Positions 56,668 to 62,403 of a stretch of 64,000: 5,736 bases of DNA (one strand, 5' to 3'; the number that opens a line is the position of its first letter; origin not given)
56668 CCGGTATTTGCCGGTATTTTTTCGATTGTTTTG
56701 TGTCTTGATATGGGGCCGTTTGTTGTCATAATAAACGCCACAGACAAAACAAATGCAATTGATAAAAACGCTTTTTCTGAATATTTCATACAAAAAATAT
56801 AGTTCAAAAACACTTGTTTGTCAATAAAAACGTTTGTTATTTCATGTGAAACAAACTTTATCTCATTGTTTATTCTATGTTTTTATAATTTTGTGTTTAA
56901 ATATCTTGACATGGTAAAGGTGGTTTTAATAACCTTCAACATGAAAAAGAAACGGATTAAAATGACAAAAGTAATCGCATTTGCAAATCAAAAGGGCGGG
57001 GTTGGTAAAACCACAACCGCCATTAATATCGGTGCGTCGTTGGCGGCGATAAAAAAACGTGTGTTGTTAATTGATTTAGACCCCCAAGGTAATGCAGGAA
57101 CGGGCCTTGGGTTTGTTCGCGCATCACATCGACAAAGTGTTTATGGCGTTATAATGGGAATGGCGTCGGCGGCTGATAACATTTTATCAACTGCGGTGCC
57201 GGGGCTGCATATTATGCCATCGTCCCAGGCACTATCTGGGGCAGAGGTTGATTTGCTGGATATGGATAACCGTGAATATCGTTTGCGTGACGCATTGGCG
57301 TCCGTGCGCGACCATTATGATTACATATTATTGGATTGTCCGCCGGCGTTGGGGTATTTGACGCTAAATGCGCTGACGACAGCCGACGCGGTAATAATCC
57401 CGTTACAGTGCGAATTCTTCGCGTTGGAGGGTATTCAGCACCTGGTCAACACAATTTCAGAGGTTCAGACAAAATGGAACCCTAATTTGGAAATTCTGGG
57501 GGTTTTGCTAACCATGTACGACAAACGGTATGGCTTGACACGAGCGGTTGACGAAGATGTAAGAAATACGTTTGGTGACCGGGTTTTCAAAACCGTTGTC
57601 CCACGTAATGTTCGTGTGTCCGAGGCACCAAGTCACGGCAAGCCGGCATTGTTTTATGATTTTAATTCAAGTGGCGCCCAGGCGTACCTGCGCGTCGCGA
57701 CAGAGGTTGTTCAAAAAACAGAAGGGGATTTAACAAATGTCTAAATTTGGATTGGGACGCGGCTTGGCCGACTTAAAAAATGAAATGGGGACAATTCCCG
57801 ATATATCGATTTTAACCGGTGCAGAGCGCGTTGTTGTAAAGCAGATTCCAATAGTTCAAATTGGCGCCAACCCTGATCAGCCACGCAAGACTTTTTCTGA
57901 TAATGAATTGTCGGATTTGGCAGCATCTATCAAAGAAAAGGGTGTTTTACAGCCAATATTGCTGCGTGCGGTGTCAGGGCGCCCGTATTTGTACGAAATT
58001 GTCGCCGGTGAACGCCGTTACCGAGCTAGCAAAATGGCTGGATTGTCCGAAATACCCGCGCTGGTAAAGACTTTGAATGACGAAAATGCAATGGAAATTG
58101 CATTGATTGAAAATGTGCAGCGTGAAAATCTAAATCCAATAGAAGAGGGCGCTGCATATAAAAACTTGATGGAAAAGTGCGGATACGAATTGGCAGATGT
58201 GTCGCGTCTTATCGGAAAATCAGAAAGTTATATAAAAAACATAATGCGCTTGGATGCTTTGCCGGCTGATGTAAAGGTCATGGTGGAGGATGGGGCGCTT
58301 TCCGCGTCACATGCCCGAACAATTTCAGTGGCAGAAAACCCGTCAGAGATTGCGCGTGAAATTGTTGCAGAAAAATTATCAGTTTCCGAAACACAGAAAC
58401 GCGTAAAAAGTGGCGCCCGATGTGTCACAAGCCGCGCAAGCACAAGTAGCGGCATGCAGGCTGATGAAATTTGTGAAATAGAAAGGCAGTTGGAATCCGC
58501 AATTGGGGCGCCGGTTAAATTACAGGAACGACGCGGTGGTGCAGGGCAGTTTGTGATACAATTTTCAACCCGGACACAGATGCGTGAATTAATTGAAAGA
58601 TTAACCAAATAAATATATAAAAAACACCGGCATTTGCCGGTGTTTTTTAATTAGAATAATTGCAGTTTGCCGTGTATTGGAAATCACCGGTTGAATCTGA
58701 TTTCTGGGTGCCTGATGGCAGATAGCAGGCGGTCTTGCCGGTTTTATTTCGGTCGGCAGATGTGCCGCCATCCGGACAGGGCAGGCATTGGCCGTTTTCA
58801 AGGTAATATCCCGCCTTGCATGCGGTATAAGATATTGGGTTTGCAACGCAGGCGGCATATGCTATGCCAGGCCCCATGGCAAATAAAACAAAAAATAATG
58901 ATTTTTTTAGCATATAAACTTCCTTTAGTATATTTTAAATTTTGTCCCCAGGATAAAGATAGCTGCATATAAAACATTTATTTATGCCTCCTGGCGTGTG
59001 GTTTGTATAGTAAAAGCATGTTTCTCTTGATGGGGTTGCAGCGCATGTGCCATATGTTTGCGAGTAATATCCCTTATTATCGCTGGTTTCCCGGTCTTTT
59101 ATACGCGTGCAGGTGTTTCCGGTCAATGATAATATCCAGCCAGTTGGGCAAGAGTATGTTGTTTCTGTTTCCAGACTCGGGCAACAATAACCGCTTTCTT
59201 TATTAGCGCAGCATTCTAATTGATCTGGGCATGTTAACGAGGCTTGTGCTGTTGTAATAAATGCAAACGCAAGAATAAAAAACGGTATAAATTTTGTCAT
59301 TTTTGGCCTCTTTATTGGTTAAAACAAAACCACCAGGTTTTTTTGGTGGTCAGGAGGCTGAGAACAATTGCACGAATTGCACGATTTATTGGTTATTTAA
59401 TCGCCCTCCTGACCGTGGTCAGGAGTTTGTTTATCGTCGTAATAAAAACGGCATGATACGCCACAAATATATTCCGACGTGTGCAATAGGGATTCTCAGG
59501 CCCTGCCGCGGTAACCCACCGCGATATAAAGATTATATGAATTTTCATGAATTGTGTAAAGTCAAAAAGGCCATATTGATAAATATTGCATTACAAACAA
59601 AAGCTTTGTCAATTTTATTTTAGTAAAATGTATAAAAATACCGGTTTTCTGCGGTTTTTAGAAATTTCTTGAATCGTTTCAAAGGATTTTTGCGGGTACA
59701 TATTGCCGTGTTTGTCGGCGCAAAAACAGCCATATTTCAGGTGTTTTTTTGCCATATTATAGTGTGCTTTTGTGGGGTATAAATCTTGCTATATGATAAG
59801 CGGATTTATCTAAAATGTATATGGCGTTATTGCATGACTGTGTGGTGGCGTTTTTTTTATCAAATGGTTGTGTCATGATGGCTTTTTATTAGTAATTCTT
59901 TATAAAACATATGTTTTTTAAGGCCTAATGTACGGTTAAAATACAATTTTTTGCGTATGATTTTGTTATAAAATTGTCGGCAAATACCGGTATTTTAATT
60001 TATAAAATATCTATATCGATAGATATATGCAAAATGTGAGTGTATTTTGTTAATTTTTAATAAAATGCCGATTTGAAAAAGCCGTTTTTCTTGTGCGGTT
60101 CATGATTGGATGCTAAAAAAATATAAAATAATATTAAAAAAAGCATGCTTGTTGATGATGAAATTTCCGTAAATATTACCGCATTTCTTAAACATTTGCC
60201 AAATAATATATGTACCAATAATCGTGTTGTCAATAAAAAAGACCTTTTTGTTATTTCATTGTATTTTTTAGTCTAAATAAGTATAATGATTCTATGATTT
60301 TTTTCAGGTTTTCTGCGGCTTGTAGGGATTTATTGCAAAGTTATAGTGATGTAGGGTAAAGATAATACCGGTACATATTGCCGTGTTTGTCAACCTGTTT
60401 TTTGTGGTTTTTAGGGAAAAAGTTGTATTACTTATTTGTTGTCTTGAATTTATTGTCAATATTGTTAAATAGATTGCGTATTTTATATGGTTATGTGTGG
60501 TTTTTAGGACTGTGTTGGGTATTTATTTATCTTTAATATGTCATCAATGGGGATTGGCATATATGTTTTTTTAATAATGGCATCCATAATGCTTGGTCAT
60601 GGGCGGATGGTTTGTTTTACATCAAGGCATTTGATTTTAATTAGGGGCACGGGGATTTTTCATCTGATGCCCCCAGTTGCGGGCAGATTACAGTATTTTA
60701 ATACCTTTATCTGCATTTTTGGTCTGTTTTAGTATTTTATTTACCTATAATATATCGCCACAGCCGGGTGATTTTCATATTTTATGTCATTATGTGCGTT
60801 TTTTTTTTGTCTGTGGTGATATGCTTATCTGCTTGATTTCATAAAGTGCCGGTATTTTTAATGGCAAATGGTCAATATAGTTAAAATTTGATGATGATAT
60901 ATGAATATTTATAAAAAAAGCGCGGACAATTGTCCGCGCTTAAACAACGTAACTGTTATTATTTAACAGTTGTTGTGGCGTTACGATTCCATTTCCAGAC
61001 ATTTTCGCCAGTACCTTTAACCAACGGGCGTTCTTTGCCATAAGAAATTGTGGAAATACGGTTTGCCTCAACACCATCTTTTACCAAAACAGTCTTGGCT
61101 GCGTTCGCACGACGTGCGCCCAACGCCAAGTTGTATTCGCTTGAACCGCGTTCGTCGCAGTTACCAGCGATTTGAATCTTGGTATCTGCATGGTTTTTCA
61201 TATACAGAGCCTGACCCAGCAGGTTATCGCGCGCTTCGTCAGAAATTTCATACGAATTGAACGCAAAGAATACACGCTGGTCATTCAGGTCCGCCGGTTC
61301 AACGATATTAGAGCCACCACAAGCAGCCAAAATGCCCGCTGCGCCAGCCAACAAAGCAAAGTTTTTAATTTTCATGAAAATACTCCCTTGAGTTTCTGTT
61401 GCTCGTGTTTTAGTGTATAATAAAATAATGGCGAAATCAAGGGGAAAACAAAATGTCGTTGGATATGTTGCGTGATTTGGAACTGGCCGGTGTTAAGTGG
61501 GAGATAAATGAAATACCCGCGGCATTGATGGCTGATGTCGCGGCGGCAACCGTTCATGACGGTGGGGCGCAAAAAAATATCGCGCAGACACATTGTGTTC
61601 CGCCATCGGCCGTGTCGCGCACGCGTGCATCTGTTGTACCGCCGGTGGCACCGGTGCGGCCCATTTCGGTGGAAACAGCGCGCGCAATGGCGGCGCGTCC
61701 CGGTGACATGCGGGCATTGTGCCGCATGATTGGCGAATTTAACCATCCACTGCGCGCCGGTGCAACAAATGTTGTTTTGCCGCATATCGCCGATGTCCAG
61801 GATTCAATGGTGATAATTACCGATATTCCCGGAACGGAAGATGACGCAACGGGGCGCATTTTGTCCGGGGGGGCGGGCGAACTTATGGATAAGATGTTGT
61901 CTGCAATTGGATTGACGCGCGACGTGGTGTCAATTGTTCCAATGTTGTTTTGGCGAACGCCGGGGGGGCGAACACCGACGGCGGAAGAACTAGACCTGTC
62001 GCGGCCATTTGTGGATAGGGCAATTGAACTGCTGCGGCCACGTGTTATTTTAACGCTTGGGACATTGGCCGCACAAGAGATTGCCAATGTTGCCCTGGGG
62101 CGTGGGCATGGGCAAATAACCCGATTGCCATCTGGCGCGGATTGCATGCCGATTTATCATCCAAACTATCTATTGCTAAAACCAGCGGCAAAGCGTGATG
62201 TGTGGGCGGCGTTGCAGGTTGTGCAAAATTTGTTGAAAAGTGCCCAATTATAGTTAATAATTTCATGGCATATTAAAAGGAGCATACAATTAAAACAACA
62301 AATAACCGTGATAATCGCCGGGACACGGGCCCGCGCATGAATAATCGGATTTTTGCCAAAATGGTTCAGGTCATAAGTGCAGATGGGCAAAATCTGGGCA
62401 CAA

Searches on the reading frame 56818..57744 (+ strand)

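Call 66: search_protein_families(library=pfam, proteins=[window:56818-57744:+], max_evalue=0.001)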
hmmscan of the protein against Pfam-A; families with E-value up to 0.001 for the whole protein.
window:56818-57744:+ (308 aa): 8 families
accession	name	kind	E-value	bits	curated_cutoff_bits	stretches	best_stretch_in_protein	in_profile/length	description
PF13614.12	AAA_31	-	5.3e-64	215.8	27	1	50-226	1-177/177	AAA domain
PF01656.29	CbiA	-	2.2e-28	99.2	25.4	1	53-276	1-124/125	CobQ/CobB/MinD/ParA nucleotide binding domain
PF09140.17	MipZ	-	4e-13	49.7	20.7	1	52-205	2-138/262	ATPase MipZ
PF06564.18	CBP_BcsQ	-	9.4e-11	42.1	21.3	1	52-194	3-143/234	Cellulose biosynthesis protein BcsQ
PF10609.15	ParA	-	1.3e-09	38.3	27.1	1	49-295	2-243/246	NUBPL iron-transfer P-loop NTPase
PF00142.24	Fer4_NifH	-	3.4e-07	30.5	25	1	58-93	7-42/271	4Fe-4S iron sulfur cluster binding proteins, NifH/frxC family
PF02374.21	ArsA_ATPase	-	1.3e-06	28.3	24.3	1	55-90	5-40/305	Anion-transporting ATPase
PF07015.17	VirC1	-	0.00025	20.9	24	1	51-88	2-39/231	VirC1 protein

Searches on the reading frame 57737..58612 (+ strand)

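Call 66: search_protein_families(library=pfam, proteins=[window:57737-58612:+], max_evalue=0.001)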
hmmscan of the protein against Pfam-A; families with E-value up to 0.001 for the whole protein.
window:57737-58612:+ (291 aa): 3 families
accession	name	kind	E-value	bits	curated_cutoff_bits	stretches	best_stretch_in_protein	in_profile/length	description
PF02195.25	ParB_N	-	4.9e-34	116.7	26.3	1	34-128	3-95/95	ParB N-terminal domain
PF17762.8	HTH_ParB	-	7.1e-24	84.4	22.6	1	130-225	1-99/102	ParB HTH domain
PF23552.2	ParB_C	-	1.6e-07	31.1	23.8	1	244-289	4-49/50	ParB dimerisation domain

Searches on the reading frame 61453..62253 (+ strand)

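Call 66: search_protein_families(library=pfam, proteins=[window:61453-62253:+], max_evalue=0.001)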
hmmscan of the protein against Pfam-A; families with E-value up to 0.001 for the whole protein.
window:61453-62253:+ (266 aa): 1 family
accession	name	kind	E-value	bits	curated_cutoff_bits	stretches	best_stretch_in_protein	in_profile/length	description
PF03167.25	UDG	-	6.8e-21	75.3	24.3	1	116-255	7-141/141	Uracil DNA glycosylase superfamily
